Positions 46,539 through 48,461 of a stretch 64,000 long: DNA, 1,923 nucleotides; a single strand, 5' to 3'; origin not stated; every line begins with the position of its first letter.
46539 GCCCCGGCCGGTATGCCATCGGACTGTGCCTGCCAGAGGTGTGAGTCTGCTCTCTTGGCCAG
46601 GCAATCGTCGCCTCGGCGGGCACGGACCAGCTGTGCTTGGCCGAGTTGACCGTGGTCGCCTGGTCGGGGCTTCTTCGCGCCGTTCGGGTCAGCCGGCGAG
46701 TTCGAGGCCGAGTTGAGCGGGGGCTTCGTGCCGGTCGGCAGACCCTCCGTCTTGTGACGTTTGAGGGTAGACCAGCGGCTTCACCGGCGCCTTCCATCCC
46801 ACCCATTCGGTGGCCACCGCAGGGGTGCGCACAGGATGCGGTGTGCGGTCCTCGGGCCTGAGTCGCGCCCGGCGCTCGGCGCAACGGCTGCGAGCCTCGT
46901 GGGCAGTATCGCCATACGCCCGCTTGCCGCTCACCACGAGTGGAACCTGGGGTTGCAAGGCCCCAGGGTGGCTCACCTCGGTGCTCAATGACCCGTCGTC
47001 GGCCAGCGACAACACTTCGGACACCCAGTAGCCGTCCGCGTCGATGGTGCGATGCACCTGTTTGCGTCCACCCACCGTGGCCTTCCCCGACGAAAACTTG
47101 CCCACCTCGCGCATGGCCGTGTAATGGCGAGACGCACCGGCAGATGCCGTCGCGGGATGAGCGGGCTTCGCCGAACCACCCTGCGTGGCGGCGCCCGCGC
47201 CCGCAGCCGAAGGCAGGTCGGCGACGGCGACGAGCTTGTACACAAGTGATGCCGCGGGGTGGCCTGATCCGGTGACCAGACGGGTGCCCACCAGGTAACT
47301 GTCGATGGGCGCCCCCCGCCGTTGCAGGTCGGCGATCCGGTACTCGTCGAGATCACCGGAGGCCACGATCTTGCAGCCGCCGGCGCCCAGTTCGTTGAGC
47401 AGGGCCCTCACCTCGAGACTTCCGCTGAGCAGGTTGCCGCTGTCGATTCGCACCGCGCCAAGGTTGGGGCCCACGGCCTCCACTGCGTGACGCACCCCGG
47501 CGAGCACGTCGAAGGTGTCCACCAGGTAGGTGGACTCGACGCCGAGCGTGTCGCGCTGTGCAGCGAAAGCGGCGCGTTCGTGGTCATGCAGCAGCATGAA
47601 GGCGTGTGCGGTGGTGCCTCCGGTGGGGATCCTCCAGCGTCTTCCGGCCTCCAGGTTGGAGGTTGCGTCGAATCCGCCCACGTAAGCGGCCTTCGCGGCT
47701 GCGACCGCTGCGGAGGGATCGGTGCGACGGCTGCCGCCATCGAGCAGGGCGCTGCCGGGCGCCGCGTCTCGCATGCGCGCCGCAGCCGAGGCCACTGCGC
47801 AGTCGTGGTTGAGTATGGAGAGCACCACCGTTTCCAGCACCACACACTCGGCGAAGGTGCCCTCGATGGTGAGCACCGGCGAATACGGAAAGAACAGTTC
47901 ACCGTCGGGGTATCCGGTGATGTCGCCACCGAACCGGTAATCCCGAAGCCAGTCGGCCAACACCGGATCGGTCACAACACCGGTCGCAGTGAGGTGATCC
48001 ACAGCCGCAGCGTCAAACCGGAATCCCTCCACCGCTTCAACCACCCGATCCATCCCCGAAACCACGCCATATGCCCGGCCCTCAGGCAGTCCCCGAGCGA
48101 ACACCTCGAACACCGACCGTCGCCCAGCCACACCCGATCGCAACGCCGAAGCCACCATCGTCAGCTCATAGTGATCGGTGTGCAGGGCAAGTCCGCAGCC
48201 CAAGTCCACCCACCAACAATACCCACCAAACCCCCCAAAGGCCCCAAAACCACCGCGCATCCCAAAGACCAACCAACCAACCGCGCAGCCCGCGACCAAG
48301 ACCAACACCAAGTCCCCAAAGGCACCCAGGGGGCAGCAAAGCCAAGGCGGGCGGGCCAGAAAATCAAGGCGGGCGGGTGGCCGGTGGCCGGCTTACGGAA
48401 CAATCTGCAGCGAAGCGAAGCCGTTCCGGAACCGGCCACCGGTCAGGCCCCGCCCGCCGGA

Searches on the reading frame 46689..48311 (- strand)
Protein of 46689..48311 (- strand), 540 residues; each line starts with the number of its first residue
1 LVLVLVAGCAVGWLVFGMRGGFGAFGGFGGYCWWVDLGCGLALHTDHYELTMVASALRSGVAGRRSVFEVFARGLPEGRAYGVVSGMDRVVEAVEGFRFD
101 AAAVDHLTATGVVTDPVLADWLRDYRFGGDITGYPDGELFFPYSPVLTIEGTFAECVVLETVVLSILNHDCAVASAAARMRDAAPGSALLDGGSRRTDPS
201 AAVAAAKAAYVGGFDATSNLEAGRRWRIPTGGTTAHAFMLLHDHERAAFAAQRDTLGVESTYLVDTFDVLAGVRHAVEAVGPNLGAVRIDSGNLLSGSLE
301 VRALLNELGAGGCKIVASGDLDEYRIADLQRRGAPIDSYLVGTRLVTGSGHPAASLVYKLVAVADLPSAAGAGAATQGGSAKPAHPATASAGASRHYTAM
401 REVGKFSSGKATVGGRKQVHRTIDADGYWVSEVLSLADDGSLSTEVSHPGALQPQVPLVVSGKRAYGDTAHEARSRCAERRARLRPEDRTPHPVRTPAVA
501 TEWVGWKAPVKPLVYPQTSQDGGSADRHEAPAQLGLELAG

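Call 52: search_protein_families(library=ncbifam, proteins=[window:46689-48311:-], max_evalue=0.00001)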
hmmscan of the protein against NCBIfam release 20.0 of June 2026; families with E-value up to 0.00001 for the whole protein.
window:46689-48311:- (540 aa): 10 families
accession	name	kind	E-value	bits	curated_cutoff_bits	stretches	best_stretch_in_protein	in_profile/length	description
NF006698.0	PRK09243.1-5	equivalog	3.2e-157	523.8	531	1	42-487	16-421/440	nicotinate phosphoribosyltransferase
TIGR01513.1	NAPRTase_put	equivalog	5.6e-116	388.1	297.4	1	42-455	1-390/452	nicotinate phosphoribosyltransferase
NF006696.0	PRK09243.1-3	equivalog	1.6e-102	343.5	503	1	42-368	13-342/451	nicotinate phosphoribosyltransferase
NF009131.0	PRK12484.1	equivalog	9.2e-96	321.3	330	1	41-490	6-418/455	nicotinate phosphoribosyltransferase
NF006695.0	PRK09243.1-2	equivalog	2.7e-89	300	469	1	42-441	7-384/480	nicotinate phosphoribosyltransferase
NF006694.0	PRK09243.1-1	equivalog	6.2e-76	256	663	1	40-365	6-336/485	nicotinate phosphoribosyltransferase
NF006697.0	PRK09243.1-4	equivalog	4.1e-72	243.3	776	1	41-365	9-337/488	nicotinate phosphoribosyltransferase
NF006415.0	PRK08662.1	equivalog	6e-38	130.6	243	1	128-346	69-292/381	nicotinate phosphoribosyltransferase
NF005529.0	PRK07188.1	equivalog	2.6e-18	66.1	378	1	131-293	80-245/358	nicotinate phosphoribosyltransferase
NF003704.0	PRK05321.1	subfamily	2.5e-07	30.1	379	1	43-366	14-362/398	nicotinate phosphoribosyltransferase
